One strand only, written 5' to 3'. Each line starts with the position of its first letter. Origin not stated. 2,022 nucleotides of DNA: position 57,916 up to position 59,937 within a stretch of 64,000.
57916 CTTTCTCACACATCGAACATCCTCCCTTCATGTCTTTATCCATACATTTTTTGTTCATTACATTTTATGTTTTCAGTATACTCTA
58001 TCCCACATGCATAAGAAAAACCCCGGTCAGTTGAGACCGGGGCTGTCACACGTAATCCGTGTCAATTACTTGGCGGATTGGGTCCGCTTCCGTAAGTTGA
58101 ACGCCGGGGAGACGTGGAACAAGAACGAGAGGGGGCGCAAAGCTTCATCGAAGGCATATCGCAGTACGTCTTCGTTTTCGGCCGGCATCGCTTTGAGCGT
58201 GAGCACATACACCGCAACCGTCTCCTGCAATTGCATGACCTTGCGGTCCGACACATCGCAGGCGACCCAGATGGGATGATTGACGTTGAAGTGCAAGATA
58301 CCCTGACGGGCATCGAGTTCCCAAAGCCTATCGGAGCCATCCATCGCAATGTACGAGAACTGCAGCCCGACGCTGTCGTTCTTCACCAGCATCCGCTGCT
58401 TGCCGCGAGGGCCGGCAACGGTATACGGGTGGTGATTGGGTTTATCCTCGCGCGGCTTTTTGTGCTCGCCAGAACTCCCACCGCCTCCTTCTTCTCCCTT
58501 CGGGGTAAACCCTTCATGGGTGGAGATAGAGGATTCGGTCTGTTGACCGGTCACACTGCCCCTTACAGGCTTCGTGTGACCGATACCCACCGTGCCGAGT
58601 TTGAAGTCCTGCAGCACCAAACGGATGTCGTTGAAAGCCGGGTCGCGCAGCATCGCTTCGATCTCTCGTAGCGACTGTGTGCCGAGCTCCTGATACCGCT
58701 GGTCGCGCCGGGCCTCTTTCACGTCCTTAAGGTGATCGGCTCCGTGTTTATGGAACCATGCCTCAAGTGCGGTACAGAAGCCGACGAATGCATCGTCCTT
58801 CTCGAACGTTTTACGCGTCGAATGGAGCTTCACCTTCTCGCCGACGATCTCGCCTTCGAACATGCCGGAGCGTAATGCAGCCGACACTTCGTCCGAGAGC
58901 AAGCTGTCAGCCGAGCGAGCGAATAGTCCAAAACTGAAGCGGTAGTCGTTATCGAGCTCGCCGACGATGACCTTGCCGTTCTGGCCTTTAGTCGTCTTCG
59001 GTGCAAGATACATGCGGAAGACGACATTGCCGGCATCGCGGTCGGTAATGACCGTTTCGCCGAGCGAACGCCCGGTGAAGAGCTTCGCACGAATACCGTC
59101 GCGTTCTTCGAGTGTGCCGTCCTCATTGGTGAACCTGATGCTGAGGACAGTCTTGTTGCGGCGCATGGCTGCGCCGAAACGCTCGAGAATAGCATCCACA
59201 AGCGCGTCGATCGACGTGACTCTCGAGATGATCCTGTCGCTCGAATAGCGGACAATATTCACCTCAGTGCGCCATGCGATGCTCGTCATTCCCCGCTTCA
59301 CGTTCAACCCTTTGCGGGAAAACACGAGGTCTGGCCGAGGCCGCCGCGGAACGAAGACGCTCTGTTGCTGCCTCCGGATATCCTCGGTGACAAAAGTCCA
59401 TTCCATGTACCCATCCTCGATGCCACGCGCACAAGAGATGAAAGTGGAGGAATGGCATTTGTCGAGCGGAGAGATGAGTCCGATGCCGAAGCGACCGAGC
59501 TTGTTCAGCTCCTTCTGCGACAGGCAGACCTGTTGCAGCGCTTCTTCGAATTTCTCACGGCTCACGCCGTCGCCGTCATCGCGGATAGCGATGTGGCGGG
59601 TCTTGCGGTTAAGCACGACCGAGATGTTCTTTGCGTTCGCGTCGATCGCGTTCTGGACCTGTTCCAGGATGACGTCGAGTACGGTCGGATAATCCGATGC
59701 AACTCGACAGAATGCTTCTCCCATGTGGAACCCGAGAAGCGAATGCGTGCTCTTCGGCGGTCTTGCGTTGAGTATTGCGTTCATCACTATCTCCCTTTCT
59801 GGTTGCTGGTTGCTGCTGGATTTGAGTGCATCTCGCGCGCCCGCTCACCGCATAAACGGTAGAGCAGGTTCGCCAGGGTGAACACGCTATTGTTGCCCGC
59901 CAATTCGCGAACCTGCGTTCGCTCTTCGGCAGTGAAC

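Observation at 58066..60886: Three-gene operon: small protein + XRE-like HTH protein + 573-aa GHKL ATPase; candidate undescribed (defence-like?) system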

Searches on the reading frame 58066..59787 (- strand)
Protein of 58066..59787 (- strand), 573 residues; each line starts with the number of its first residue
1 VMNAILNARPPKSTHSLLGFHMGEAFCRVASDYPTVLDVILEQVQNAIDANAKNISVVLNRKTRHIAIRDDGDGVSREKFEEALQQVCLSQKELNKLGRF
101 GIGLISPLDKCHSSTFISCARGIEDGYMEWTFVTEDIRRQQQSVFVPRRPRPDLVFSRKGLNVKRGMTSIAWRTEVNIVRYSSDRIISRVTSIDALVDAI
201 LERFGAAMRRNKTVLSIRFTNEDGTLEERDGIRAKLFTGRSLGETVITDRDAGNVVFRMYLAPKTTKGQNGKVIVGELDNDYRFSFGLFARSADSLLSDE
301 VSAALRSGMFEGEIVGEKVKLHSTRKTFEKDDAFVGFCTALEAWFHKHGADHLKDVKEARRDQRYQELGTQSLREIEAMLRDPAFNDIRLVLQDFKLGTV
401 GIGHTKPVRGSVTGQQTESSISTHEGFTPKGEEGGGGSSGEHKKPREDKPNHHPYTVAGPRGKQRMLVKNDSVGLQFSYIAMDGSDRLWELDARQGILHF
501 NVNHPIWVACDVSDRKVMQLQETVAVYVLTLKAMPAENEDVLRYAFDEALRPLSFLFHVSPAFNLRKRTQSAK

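Call 3: search_protein_families(library=pfam, proteins=[window:58066-59787:-], max_evalue=1)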
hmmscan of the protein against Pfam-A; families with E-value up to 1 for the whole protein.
window:58066-59787:- (573 aa): 5 families
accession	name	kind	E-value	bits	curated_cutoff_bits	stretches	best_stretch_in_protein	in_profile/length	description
PF13589.12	HATPase_c_3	-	6.9e-15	55.7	25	1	38-139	5-110/137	Histidine kinase-, DNA gyrase B-, and HSP90-like ATPase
PF02518.31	HATPase_c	-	0.00011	23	26.4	1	35-104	5-77/111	Histidine kinase-, DNA gyrase B-, and HSP90-like ATPase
PF25794.1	SACS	-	0.011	16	32.8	1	30-65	12-47/247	Sacsin domain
PF25064.1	ARM_TT21_5th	-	0.05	14.4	27.8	1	318-368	57-107/117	TT21 fifth ARM repeats domain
PF12229.13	PG_binding_4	-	0.18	12.4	22.1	1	37-91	57-111/117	Putative peptidoglycan binding domain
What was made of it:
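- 59218..59721 (-): A residues 23-190: Bergerat-fold ATP-binding domain (E42, N46, D49, D70, G72, G74, K92, G98, G101, G103). It is preceded by a conserved N-terminal strand (residues 13-22). Call 3: HATPase_c_3.
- On GHKL (Bergerat-fold) ATPase superfamily, HATPase_c_3 type: Pfam PF13589 E 6.9e-15, 55.7 bits against a cut-off of 25 (call 3).
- On Sensor histidine kinase: HATPase_c scores 23.0 bits, below its cut-off of 26.4 (call 3).
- On BldB-WhiJ-AbaA triads: A is 573 aa and of HATPase_c_3 type (call 3).
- Checked: Pfam HATPase_c_3 scores E 6.9e-15 (55.7 bits, cut-off 25) on residues 38-139 only (call 3).
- Pfam HATPase_c scores 23.0 bits, below its cut-off, while HATPase_c_3 scores 55.7 (call 3).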

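Call 4: search_protein_families(library=padloc, proteins=[window:58066-59787:-], max_evalue=1)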
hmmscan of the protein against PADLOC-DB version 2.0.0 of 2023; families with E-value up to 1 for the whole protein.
window:58066-59787:- (573 aa): 5 families
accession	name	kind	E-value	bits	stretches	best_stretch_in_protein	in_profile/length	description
PDLC03968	TmtA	-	1.4e-08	30.9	1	36-104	75-144/1486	-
PDLC03964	TmtA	-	0.00011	18.4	1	40-104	50-118/1538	-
PDLC03485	REase_II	-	0.0018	14.8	1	33-141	23-134/611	Type II restriction enzyme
PDLC03970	TmtA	-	0.018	10.9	1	38-103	64-127/1552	-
PDLC03965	TmtA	-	0.047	9.6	1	32-104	27-100/1370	-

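Call 5: search_protein_families(library=ncbifam, proteins=[window:58066-59787:-], max_evalue=1)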
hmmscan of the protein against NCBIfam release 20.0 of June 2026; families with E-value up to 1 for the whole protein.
window:58066-59787:- (573 aa): 16 families
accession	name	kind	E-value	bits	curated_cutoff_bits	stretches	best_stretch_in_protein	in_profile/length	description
NF047352.1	P_loop_sacsin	domain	1.7e-09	38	50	1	39-112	3-75/80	sacsin N-terminal ATP-binding-like domain-containing protein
TIGR00585.2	mutl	equivalog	9.1e-08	31.4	180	1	38-85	23-71/555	DNA mismatch repair endonuclease MutL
NF050001.1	restrict_BbrUII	equivalog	9e-07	27.8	550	1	33-92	18-76/659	BbrUII/HgiDII family restriction enzyme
NF041932.1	MzaB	equivalog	1.3e-06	27.1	850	1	41-121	17-103/480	MZA anti-phage system associated ATPase MzaB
NF000949.0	PRK00095.1-2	equivalog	1.1e-05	24.7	750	1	39-90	30-82/634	DNA mismatch repair endonuclease MutL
NF000952.0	PRK00095.2-2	subfamily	2.2e-05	23.2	840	1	39-90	26-78/623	DNA mismatch repair endonuclease MutL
NF000953.0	PRK00095.2-4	equivalog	2.4e-05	23.4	693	1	39-92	26-80/611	DNA mismatch repair endonuclease MutL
NF000951.0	PRK00095.2-1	equivalog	0.0001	21.1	391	1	38-86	27-75/559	DNA mismatch repair endonuclease MutL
NF000950.0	PRK00095.1-3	equivalog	0.00022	19.8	756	1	39-88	27-77/641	DNA mismatch repair endonuclease MutL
NF000948.0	PRK00095.1-1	equivalog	0.012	14.5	701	1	39-85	26-73/625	DNA mismatch repair endonuclease MutL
NF010683.0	PRK14083.1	equivalog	0.038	12.4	455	1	47-106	38-116/604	HSP90 family protein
NF003555.1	PRK05218.1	equivalog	0.058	11.9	371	1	49-91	55-97/614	molecular chaperone HtpG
NF040750.1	tetrathio_HK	equivalog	0.089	11.3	750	1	34-93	454-516/555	tetrathionate respiration histidine kinase TtrS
NF007007.0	PRK09470.1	equivalog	0.098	11.5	486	1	36-83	355-405/463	envelope stress sensor histidine kinase CpxA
NF000954.0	PRK00095.2-5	equivalog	0.14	10.5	937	1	38-90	29-82/588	DNA mismatch repair endonuclease MutL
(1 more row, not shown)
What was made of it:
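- Closest known: Hsp90 family. Same: The best NCBIfam hit is the sacsin ATP-binding domain (38 bits, cut-off 50; call 5).
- Closest known: Prokaryotic MORC/paraMORC ATPases and GHKL-containing defence proteins. Same: Weak hits of the head to TmtA, MzaB and BbrUII models (calls 4, 5).
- The nearest sub-threshold hits of A in defence-aware libraries are conflict proteins: Tiamat TmtA, a type II restriction enzyme, MzaB and BbrUII (calls 4, 5).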

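Call 9: find_homologous_proteins(query=window:58066-59787:-)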
Query window:58066-59787:- (573 aa): 87 proteins with E <= 0.001 among 8000 candidates.
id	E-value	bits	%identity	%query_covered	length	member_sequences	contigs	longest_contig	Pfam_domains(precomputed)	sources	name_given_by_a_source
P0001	0.0e+0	1251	100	96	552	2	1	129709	PF13589.13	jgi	-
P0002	6.8e-282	954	75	98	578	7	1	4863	PF13589.13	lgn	-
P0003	5.7e-279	945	74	98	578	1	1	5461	PF13589.13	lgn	-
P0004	1.4e-274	930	74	98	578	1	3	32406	PF13589.13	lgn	-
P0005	1.3e-263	894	71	97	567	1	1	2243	PF13589.13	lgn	-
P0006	3.3e-257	873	70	98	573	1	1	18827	PF13589.13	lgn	-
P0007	8.5e-257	871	68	100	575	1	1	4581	PF13589.13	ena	-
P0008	3.1e-256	870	69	97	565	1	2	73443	PF13589.13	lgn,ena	-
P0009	1.1e-246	838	67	98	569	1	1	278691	PF13589.13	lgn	-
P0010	2.8e-245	833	65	100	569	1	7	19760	PF13589.13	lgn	-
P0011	8.0e-245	832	68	96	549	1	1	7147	PF13589.13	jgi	-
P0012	6.3e-241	819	67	97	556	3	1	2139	PF13589.13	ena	-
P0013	6.5e-240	816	65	98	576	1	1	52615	PF13589.13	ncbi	-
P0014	1.6e-226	771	63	97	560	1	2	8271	PF13589.13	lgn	-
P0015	2.4e-224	764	61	98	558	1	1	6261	PF13589.13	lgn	-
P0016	1.1e-221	755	61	98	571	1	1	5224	PF13589.13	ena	-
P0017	1.5e-221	755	62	98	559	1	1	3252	PF02518.32,PF13589.13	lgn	-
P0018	2.5e-219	748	62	99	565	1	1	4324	PF13589.13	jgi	jgi:hypothetical protein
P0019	4.7e-219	747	60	99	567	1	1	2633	PF13589.13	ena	-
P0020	6.0e-218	743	60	97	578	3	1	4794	PF13589.13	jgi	-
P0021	7.3e-217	740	61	98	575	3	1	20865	PF13589.13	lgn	-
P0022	3.7e-212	724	58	97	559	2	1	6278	PF13589.13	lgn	-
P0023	1.4e-206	706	55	97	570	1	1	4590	PF13589.13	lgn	-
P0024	3.4e-205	701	57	98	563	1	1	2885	PF13589.13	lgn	-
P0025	1.8e-197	676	53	99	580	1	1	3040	PF13589.13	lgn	-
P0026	1.4e-194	666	55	98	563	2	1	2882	PF13589.13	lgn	-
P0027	3.6e-193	661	53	97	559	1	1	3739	PF13589.13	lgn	-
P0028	9.5e-193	660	55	97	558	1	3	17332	PF13589.13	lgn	-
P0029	2.6e-191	655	56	97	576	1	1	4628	PF13589.13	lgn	-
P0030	1.3e-190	653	53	97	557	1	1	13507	PF13589.13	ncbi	-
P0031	3.4e-183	628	54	98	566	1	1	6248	PF13589.13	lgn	-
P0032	1.4e-182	626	51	97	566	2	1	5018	PF13589.13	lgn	-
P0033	1.4e-177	610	50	97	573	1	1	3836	PF02518.32,PF13589.13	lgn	-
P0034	2.1e-175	603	50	96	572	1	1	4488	PF13589.13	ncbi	-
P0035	1.4e-172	593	49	99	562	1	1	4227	PF13589.13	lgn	-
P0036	1.9e-172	593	49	94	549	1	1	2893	PF02518.32,PF13589.13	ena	-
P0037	2.6e-167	576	48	97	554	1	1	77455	PF02518.32,PF13589.13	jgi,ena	-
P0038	8.1e-163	561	48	96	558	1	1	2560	PF02518.32,PF13589.13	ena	-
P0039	2.1e-162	560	47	96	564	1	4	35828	PF02518.32,PF13589.13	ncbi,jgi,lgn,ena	-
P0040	4.6e-161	555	47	98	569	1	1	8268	PF02518.32,PF13589.13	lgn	-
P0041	8.8e-160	551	46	97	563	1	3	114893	PF02518.32,PF13589.13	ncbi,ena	-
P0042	1.7e-155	537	47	98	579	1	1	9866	PF13589.13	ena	-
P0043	8.3e-148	512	44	97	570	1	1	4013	PF13589.13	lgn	-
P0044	3.3e-146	506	45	97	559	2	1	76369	PF13589.13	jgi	-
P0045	8.5e-145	502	45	95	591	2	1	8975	PF13589.13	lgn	-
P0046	2.0e-142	494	44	97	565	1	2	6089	PF13589.13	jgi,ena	-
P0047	7.4e-141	489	54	74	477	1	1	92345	PF13589.13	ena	-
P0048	1.2e-137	478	44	93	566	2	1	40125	PF02518.32,PF13589.13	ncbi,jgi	-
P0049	6.1e-137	476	42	97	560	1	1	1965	PF13589.13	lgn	-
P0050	8.5e-137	475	43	94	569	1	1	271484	PF02518.32,PF13589.13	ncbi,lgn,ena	-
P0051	3.3e-135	470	43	93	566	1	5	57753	PF13589.13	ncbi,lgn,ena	-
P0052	2.4e-134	467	43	94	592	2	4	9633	PF13589.13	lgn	-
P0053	2.8e-134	467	42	97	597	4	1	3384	PF02518.32,PF13589.13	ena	-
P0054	1.7e-131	458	43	97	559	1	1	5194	PF13589.13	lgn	-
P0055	3.8e-129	450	43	95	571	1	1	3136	PF02518.32,PF13589.13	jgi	-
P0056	1.2e-127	445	41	95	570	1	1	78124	PF02518.32,PF13589.13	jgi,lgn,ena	-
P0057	9.4e-125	436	42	92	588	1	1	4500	PF13589.13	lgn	-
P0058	1.1e-124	435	42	96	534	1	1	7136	PF02518.32,PF13589.13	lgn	-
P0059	4.5e-124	433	39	95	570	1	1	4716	PF02518.32,PF13589.13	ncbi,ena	-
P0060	7.7e-124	433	40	97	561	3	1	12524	PF13589.13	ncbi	-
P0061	1.1e-123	432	39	96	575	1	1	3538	PF02518.32,PF13589.13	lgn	-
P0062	5.8e-122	426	41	93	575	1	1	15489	PF13589.13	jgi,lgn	jgi:hypothetical protein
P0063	1.0e-114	402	41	96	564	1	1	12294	PF13589.13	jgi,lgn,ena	-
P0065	2.4e-113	398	39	95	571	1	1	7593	PF13589.13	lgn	-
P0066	1.7e-112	395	38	96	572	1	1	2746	PF13589.13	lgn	-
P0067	1.2e-110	389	39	89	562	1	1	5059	PF02518.32,PF13589.13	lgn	-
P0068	2.2e-110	388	40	90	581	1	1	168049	PF13589.13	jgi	jgi:hypothetical protein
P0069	3.1e-106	374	39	94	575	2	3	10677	PF13589.13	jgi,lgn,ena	-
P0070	1.0e-104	369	38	95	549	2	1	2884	PF13589.13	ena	-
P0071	5.2e-103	364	39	94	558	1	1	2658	PF13589.13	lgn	-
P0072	1.6e-99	352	37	94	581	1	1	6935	PF13589.13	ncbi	-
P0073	1.2e-97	346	38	88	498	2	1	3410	PF13589.13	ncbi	ncbi:MAG: ATP-binding protein, partial [Candidatus Paceibacterota bacterium]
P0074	1.6e-96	342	37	93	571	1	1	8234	PF13589.13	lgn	-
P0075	2.8e-94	335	36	93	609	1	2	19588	PF13589.13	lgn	-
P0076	6.8e-92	327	36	96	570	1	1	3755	PF02518.32,PF13589.13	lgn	-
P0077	1.5e-88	316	37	90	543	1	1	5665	PF02518.32,PF13589.13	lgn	-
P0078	1.2e-87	313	35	97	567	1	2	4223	PF13589.13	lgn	-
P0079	2.9e-82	295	34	96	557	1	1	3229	PF02518.32,PF13589.13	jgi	jgi:hypothetical protein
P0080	1.2e-79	287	31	95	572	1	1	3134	PF02518.32,PF13589.13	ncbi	-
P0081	3.4e-76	275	33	91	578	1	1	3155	PF02518.32,PF13589.13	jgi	jgi:hypothetical protein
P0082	6.1e-63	232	31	94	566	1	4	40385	PF02518.32,PF13589.13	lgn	-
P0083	3.2e-60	223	32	92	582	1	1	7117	PF13589.13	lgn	-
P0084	1.9e-58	217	31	89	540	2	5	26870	PF02518.32,PF13589.13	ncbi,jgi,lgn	jgi:hypothetical protein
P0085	5.1e-57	212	30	91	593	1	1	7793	PF13589.13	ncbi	-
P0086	1.0e-50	191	32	92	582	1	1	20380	PF13589.13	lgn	-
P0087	4.8e-48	182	30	88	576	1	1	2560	PF13589.13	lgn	-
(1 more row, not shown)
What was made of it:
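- Checked: A public gene call starts A at M22 (552 aa; call 9).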

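Call 11: find_encoding_contigs(protein=P0009, flank=6000, max_places=2)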
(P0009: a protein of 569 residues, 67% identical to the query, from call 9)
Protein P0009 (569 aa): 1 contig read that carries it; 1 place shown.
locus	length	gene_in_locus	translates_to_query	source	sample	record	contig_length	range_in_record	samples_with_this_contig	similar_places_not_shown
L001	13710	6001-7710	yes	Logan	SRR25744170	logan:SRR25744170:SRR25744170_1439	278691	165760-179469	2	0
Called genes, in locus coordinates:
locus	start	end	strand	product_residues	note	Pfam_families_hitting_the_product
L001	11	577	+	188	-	-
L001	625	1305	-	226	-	PF00730:HhH-GPD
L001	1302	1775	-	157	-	PF08534:Redoxin, PF00578:AhpC-TSA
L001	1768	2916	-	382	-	PF26514:DUF8173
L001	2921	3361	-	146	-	PF07884:VKOR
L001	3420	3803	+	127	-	PF01641:SelR, PF03226:Yippee-Mis18 (weak)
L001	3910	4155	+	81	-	-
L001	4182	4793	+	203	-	-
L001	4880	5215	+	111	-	-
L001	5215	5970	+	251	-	-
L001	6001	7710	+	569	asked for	PF13589:HATPase_c_3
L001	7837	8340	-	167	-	-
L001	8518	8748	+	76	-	-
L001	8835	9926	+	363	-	PF01594:AI-2E_transport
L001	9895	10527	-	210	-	PF01569:PAP2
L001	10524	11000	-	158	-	-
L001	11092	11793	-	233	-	PF13462:Thioredoxin_4, PF01323:DSBA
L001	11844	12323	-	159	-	-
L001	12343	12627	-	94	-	-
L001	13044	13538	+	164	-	PF01145:Band_7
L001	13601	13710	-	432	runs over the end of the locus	PF00270:DEAD, PF04851:ResIII, PF00271:Helicase_C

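Call 12: find_encoding_contigs(protein=P0050, flank=6000, max_places=2)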
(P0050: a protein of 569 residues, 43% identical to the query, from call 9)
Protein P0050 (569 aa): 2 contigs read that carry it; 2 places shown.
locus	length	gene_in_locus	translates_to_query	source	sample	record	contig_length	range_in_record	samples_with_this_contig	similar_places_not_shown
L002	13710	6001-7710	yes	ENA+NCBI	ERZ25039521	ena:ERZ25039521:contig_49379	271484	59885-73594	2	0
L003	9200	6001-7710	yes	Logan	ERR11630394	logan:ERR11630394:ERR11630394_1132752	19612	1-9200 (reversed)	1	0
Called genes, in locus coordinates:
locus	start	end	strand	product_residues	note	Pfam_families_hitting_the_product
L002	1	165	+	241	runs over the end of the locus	-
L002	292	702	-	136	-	-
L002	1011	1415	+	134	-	PF18823:InPase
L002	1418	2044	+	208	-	PF16715:CDPS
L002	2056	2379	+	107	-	-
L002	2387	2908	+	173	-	PF04973:NMN_transporter (faint)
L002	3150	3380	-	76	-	-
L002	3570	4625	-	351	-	-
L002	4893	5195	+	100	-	-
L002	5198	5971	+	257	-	-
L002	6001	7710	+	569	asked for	PF02518:HATPase_c (faint), PF13589:HATPase_c_3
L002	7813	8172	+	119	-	PF01541:GIY-YIG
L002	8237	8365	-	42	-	-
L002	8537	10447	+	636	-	PF07603:Lcl_C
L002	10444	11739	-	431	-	PF00078:RVT_1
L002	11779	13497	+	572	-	PF13620:CarboxypepD_reg (weak)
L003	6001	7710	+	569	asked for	PF02518:HATPase_c (faint), PF13589:HATPase_c_3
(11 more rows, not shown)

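Call 13: find_encoding_contigs(protein=P0068, flank=6000, max_places=2)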
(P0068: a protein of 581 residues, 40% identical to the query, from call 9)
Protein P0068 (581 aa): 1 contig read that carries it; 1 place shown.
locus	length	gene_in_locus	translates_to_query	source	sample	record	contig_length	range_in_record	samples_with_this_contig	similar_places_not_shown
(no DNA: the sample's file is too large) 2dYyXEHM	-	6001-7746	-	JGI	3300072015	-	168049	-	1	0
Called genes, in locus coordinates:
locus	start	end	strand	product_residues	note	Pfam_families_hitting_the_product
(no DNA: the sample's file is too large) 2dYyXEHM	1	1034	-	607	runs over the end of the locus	PF03485:Arg_tRNA_synt_N, PF00750:tRNA-synt_1d, PF05746:DALR_1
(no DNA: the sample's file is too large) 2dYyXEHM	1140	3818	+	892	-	PF00690:Cation_ATPase_N, PF00122:E1-E2_ATPase, PF00702:Hydrolase, PF13246:Cation_ATPase, PF08282:Hydrolase_3 (weak), PF00689:Cation_ATPase_C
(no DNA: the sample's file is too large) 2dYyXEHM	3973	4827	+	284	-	-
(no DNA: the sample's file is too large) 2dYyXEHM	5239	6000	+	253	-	-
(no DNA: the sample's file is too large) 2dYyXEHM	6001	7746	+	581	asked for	PF13589:HATPase_c_3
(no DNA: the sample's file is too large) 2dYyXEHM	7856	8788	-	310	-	PF02540:NAD_synthase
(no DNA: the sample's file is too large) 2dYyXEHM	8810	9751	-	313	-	PF13793:Pribosyltran_N, PF00156:Pribosyltran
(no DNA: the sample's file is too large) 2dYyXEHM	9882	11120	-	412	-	PF17767:NAPRTase_N, PF04095:NAPRTase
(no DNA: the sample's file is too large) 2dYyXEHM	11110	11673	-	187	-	-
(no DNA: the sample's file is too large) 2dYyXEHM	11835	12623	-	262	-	-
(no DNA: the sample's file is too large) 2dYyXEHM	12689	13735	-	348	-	-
